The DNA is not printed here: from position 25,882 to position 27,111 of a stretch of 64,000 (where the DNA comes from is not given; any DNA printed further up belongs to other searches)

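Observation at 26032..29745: Four tandem paralogs, each an internal duplication: eight copies of an unassigned ~150-aa module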

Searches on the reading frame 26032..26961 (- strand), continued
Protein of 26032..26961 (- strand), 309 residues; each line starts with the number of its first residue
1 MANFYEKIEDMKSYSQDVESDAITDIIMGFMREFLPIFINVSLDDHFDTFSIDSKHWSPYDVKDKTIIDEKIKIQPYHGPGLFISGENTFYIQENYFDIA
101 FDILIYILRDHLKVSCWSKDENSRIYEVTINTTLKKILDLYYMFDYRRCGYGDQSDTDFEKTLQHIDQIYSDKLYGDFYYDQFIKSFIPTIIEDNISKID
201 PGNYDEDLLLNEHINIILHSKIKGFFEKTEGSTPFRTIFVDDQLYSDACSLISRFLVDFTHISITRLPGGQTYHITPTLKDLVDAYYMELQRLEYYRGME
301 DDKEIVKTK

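Call 57: fold_search(model_id=the predicted structure, library=viral)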
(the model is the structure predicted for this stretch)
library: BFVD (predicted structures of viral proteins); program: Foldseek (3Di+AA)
matches with E <= 10: 872; with E <= 0.001: 0
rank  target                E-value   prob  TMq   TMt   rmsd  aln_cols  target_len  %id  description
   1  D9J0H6                1.1e-02  0.38  0.18  0.18  15.5       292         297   11  Gp29 [Brochothrix phage A9]
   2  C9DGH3                3.5e-02  0.33  0.16  0.20  28.9       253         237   11  Uncharacterized protein [Delftia phage PhiW-14]
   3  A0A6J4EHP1            4.7e-02  0.12  0.14  0.16  26.5       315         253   11  (no name in the UniProt tables at hand)
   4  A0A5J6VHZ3            1.2e-01  0.44  0.19  0.19  15.7       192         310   11  Uncharacterized protein [Megaviridae environmental sample]
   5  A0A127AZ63            1.2e-01  0.23  0.17  0.24  19.6       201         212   14  DUF2786 domain-containing protein [Bacillus phage SP-15]
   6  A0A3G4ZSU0            1.5e-01  0.18  0.20  0.21  13.5       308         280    7  Uncharacterized protein [Terrestrivirus sp.]
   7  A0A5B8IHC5            1.5e-01  0.09  0.13  0.11  25.1       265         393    7  Uncharacterized protein [Mimiviridae sp. ChoanoV1]
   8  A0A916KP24            2.1e-01  0.15  0.16  0.15  16.5       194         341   14  RNA polymerase RPO35 [Adoxophyes honmai entomopoxvirus 'L']
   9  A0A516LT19            2.2e-01  0.41  0.17  0.37  13.3       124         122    9  (no name in the UniProt tables at hand)
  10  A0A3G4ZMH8            2.4e-01  0.35  0.16  0.23   7.7       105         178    8  Uncharacterized protein [Terrestrivirus sp.]
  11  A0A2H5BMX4            2.5e-01  0.28  0.18  0.23  15.0       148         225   11  DNMP kinase [Vibrio phage VEN]
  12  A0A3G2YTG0            2.8e-01  0.15  0.15  0.26  21.7       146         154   17  (no name in the UniProt tables at hand)
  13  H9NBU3                2.8e-01  0.07  0.11  0.12  26.8       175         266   10  (no name in the UniProt tables at hand)
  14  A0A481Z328            2.8e-01  0.04  0.11  0.10  23.2       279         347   15  Uncharacterized protein [Pithovirus LCPAC101]
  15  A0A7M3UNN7            3.0e-01  0.12  0.13  0.20  26.7       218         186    9  K Homology domain-containing protein [Pyramimonas orientalis virus]
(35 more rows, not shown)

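Call 58: list_cluster_members(proteins=[P0007, P0008, P0009, P0010, P0011, P0014, P0016, P0024, P0029, P0036])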
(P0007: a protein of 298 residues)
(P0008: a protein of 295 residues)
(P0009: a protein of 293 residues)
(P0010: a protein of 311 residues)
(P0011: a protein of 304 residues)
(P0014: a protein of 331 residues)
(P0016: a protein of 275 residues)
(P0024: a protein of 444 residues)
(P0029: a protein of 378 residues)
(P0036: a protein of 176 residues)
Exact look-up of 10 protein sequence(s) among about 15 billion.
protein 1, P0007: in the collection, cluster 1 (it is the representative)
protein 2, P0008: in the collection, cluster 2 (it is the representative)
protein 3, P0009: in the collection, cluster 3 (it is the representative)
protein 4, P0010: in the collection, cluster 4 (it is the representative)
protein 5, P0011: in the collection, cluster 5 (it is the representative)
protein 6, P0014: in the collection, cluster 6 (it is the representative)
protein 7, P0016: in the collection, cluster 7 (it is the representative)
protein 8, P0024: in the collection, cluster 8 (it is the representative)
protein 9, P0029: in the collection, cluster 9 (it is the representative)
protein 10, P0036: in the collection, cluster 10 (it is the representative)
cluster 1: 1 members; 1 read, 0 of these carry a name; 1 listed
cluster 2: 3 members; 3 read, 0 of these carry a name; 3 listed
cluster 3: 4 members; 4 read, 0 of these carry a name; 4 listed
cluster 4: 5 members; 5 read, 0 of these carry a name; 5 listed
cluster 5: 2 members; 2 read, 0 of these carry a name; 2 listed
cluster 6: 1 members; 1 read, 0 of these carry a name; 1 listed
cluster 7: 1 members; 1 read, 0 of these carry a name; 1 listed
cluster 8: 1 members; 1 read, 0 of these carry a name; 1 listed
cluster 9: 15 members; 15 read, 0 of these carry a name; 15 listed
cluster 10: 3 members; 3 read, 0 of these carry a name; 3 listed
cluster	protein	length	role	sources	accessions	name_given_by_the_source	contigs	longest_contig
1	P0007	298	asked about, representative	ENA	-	-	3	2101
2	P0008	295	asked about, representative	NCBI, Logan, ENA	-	-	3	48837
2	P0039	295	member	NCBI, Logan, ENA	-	-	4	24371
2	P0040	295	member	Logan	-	-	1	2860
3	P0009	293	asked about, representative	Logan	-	-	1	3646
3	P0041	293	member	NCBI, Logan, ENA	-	-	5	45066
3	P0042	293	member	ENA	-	-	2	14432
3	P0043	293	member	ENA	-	-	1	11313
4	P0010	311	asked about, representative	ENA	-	-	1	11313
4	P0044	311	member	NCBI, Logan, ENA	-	-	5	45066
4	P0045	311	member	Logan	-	-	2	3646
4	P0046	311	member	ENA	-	-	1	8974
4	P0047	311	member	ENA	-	-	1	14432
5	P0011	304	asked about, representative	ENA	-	-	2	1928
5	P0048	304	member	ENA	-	-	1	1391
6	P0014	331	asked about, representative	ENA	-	-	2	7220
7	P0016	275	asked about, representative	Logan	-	-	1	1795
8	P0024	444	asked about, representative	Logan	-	-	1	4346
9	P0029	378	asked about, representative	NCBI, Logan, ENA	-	-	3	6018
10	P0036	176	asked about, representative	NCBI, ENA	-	-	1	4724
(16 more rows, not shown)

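Call 59: find_encoding_contigs(protein=P0008, flank=10000, max_places=3)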
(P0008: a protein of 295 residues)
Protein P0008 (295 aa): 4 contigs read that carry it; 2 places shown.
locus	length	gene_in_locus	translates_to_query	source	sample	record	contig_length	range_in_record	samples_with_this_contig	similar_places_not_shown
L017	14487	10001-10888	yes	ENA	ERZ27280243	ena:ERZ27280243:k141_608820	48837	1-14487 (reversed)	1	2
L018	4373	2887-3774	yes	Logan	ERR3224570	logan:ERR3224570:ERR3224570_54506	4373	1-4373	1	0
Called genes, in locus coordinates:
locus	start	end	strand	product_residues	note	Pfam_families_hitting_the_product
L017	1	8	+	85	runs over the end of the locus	-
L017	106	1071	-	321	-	PF03845:Spore_permease (faint)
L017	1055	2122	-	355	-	PF25198:Spore_GerAC_N, PF05504:Spore_GerAC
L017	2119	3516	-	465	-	PF03323:GerA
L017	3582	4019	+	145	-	-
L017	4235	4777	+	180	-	PF05198:IF3_N, PF00707:IF3_C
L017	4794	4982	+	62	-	PF01632:Ribosomal_L35p (weak)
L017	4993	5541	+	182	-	PF00453:Ribosomal_L20, PF07498:Rho_N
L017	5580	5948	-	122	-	PF04677:CwfJ_C_1 (weak), PF11969:DcpS_C, PF01230:HIT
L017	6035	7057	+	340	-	-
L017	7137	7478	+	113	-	-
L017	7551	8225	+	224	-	PF00106:adh_short, PF01073:3Beta_HSD (faint), PF01370:Epimerase, PF02719:Polysacc_synt_2, PF04321:RmlD_sub_bind (weak), PF08659:KR, PF13561:adh_short_C2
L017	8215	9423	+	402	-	PF01053:Cys_Met_Meta_PP, PF06838:Met_gamma_lyase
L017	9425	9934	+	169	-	PF06695:Sm_multidrug_ex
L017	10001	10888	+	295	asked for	-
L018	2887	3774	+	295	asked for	-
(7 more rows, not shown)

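Call 60: find_encoding_contigs(protein=P0029, flank=10000, max_places=3)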
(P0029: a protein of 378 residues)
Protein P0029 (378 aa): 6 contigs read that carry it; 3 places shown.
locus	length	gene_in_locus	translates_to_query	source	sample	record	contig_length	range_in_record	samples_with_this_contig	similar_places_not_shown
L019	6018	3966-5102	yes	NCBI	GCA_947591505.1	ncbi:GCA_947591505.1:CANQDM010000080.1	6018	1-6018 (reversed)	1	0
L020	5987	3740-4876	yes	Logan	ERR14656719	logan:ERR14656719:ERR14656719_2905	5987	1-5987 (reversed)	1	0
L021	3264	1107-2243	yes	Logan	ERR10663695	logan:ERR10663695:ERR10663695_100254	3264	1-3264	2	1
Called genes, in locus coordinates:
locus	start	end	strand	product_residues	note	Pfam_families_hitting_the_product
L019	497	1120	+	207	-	PF00702:Hydrolase, PF13419:HAD_2, PF13242:Hydrolase_like (weak)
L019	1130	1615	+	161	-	PF00692:dUTPase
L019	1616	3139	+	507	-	PF00133:tRNA-synt_1, PF01406:tRNA-synt_1e, PF09334:tRNA-synt_1g, PF00133:tRNA-synt_1, PF08264:Anticodon_1, PF19303:Anticodon_3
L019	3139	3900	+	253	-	PF01026:TatD_DNase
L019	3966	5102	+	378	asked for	-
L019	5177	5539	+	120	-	-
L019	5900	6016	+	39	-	?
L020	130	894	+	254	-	PF09419:PGP_phosphatase (faint), PF00702:Hydrolase, PF13419:HAD_2, PF13242:Hydrolase_like (weak)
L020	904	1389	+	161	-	PF00692:dUTPase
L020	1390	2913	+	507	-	PF00133:tRNA-synt_1, PF01406:tRNA-synt_1e, PF09334:tRNA-synt_1g, PF00133:tRNA-synt_1, PF08264:Anticodon_1, PF19303:Anticodon_3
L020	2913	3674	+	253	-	PF01026:TatD_DNase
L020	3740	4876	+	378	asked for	-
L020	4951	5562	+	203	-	-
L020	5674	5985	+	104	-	?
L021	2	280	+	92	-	?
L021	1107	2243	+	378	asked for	-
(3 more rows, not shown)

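Call 63: search_protein_families(library=pfam, alignment_id=A2, max_evalue=1)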
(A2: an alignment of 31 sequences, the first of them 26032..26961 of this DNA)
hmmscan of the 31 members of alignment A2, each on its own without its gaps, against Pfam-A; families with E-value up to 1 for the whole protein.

A. member 1, window:26032-26961:- (309 aa): 0 families

B. families by the number of members that match (of 31 scanned): 26 families (the first 25 are shown)
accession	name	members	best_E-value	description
PF07093.16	SGT1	1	0.0051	SGT1 protein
PF09186.17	DUF1949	1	0.02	Domain of unknown function (DUF1949)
PF12780.13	AAA_8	1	0.024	P-loop containing dynein motor region D4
PF15569.11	Imm40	1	0.024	Immunity protein 40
PF08923.16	MAPKK1_Int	1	0.025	Mitogen-activated protein kinase kinase 1 interacting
PF17727.6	CtsR_C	1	0.05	CtsR C-terminal dimerization domain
PF08931.15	Caudo_bapla_RBP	1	0.051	Lactophage receptor-binding protein C-terminal head domain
PF05911.16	FPP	1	0.058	Filament-like plant protein, long coiled-coil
PF05893.19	LuxC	1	0.074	Acyl-CoA reductase (LuxC)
PF03787.20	RAMPs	1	0.077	RAMP superfamily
PF06350.17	HSL_N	1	0.083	Hormone-sensitive lipase (HSL) N-terminus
PF14730.11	DUF4468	1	0.095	Domain of unknown function (DUF4468) with TBP-like fold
PF24733.1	DUF7684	1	0.11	Domain of unknown function (DUF7684)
PF03983.18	SHD1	1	0.11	SLA1 homology domain 1, SHD1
PF03909.22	BSD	1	0.12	BSD domain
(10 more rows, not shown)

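Call 64: search_dna_similar(query=P0023, collection=phages, mode=protein, max_evalue=1, max_rows=10)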
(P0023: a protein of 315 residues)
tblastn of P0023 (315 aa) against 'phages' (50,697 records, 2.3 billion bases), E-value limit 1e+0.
No match.

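Call 77: search_protein_families(library=pfam, proteins=[L012:9848-10357:+, L012:10395-10937:+, P0036, P0029, P0024, P0011, P0016, P0020], max_evalue=10)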
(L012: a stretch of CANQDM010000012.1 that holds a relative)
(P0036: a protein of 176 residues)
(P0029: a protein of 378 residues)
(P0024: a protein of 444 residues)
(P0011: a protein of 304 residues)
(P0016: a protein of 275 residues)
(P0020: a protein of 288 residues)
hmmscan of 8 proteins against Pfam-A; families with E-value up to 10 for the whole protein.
L012:9848-10357:+ (169 aa): 0 families

L012:10395-10937:+ (180 aa): 0 families

P0036 (176 aa): 2 families
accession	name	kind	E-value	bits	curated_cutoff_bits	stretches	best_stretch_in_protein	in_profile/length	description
PF24048.1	LRR_NXF1-5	-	0.028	14.4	30.5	1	42-87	38-81/142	NXF1/2/3/5 leucine-rich repeat domain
PF09373.15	PMBR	-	0.68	10.6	24.9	0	110-129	5-24/33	Pseudomurein-binding repeat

P0029 (378 aa): 3 families
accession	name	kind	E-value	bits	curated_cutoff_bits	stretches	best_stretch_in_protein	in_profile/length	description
PF23063.1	CUB_M02D8_5_4th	-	0.0097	16.6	30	1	29-84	55-111/123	M02D8_5-like, fourth CUB domain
PF20415.3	DUF6699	-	0.14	12.8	24.1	1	322-354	47-79/131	Family of unknown function (DUF6699)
PF09635.15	MetRS-N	-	0.63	11.1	24.8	1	209-255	58-106/121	MetRS-N binding domain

P0024 (444 aa): 1 family
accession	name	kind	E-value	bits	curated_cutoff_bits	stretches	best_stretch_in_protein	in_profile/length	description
PF11014.13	DUF2852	-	0.088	13.4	22.5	1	80-112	65-98/116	Protein of unknown function (DUF2852)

P0011 (304 aa): 1 family
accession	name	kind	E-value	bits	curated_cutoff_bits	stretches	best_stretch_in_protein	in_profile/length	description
PF10444.14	Nbl1_Borealin_N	-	0.32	11.1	24.4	1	6-37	4-34/57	Nbl1 / Borealin N terminal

P0016 (275 aa): 1 family
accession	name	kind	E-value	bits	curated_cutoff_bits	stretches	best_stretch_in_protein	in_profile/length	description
PF24733.1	DUF7684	-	0.11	12.6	26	1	85-110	78-103/135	Domain of unknown function (DUF7684)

P0020 (288 aa): 4 families
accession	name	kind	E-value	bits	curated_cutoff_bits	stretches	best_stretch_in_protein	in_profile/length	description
PF15569.11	Imm40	-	0.024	15.6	25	1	244-278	25-59/90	Immunity protein 40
PF03983.18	SHD1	-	0.11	12.7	23.7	1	59-85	35-61/67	SLA1 homology domain 1, SHD1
PF20666.3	ZW10_C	-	0.15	12.5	25.8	1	73-122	6-55/131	Centromere/kinetochore protein zw10, C-terminal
PF04286.17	DUF445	-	0.17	12.2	33.8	1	90-265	178-333/368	Protein of unknown function (DUF445)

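Call 78: find_related_loci(query=A3, collection=metagenome_contigs, flank=8000)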
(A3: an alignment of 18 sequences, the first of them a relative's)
Query A3 (315 aa) in metagenome_contigs; peptide patterns used: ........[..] (x = any residue, [..] = any of these).
15 stretches matched a pattern; 5 encode a relative of the query (tblastn E <= 1e-3); 5 distinct loci.
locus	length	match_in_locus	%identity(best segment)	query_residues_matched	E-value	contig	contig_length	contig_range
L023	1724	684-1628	73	1-315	4e-165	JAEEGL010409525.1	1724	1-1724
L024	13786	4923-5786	34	1-298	6e-41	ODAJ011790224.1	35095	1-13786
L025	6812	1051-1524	24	141-292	9e-8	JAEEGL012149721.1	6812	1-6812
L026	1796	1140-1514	27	162-293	2e-7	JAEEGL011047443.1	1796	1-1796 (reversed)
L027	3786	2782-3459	21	27-292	5e-5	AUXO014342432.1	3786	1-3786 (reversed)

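Call 79: find_related_loci(query=A3, collection=viral_contigs, flank=8000)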
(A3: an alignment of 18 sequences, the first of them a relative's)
Query A3 (315 aa) in viral_contigs; peptide patterns used: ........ (x = any residue, [..] = any of these).
1 stretches matched a pattern, but none encodes a relative of the query by tblastn (E <= 1e-3).
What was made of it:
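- On Phage or defence-system protein: IMG/VR found nothing (call 79).
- Tried and rejected: Phage origin was rejected (calls 64, 79).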

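Call 83: search_protein_families(library=pfam, proteins=[L025:2-487:-, L025:1611-2555:+, L025:2555-3226:+, L025:3285-3911:+, L025:3850-4575:+, L027:1-711:+, L027:1353-2597:+, L027:3511-3786:+], max_evalue=0.001)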
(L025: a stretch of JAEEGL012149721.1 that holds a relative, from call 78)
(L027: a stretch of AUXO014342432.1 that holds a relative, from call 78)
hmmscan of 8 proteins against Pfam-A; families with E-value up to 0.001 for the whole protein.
L025:2-487:- (162 aa): 0 families

L025:1611-2555:+ (315 aa): 0 families

L025:2555-3226:+ (224 aa): 0 families

L025:3285-3911:+ (209 aa): 1 family
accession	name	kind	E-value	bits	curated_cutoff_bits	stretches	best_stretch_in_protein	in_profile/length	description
PF14014.11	DUF4230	-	5.8e-10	39.9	27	1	62-193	2-139/148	Protein of unknown function (DUF4230)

L025:3850-4575:+ (242 aa): 1 family
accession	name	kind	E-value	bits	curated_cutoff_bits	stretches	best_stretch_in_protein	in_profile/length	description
PF14014.11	DUF4230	-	1.6e-20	74.2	27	1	83-235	2-144/148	Protein of unknown function (DUF4230)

L027:1-711:+ (237 aa): 1 family
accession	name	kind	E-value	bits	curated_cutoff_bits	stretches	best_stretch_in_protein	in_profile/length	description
PF20990.2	DUF2207_C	-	2.1e-15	57.5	33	1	115-171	191-247/247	Predicted membrane protein (DUF2207) C-terminal domain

L027:1353-2597:+ (415 aa): 3 families
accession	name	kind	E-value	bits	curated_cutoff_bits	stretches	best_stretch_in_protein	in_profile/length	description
PF13641.12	Glyco_tranf_2_3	-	8.9e-26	91.8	27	1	51-272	3-229/230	Glycosyltransferase like family 2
PF13632.12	Glyco_trans_2_3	-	1.5e-23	84.1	27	1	136-354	3-177/198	Glycosyl transferase family group 2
PF00535.33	Glycos_transf_2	-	6.5e-14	52.7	23.3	1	53-220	2-167/168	Glycosyl transferase family 2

L027:3511-3786:+ (92 aa): 2 families
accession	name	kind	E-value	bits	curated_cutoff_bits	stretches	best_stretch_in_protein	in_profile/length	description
PF14622.11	Ribonucleas_3_3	-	2.3e-22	80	35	1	26-92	1-65/128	Ribonuclease-III-like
PF00636.31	Ribonuclease_3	-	2.4e-12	47.9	27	1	50-92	1-44/102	Ribonuclease III domain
